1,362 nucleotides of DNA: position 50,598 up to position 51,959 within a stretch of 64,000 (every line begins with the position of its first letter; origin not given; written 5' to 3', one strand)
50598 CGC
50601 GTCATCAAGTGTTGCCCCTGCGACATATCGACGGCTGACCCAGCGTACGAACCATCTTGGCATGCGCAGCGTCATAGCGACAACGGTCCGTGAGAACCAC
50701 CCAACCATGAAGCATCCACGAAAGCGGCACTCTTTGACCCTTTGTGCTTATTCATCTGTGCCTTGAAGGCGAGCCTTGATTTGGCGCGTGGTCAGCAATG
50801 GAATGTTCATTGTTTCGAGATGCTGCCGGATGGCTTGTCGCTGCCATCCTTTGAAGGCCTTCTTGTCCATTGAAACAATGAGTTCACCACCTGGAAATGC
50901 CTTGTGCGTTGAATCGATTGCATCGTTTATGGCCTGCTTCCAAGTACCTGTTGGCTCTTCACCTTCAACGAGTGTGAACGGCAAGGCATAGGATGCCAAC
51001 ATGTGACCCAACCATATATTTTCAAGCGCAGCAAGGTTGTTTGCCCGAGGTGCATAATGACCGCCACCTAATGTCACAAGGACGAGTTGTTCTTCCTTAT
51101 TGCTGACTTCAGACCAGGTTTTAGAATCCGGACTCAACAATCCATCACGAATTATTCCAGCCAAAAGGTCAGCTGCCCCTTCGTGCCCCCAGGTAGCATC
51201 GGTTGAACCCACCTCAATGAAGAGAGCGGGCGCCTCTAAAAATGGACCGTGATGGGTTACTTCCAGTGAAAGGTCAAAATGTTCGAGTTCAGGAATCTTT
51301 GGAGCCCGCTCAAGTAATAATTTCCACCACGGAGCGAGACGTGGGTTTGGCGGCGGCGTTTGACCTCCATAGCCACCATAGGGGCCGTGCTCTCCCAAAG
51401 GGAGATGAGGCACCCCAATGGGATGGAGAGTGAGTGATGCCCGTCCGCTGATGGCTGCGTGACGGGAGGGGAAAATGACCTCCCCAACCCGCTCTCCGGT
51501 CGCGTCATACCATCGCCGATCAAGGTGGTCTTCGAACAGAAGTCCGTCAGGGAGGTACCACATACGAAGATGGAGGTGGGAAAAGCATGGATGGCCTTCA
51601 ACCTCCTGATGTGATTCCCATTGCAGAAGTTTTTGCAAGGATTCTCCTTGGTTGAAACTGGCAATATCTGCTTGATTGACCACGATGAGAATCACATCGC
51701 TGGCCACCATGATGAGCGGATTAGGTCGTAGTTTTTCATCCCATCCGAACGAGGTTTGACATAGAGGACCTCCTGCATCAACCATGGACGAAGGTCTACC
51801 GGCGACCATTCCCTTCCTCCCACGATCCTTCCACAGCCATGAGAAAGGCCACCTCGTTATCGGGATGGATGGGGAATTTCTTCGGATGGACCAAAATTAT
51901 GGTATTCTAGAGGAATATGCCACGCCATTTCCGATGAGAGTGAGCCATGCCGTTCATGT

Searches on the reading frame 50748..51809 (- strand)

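Call 76: search_protein_families(library=pfam, proteins=[window:50748-51809:-], max_evalue=0.00001)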
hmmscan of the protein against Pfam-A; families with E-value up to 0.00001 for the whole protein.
window:50748-51809:- (353 aa): 1 family
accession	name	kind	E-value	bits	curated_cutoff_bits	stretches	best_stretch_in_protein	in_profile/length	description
PF04414.18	tRNA_deacylase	-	3.8e-42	144.6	33.6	1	106-338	3-204/205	D-aminoacyl-tRNA deacylase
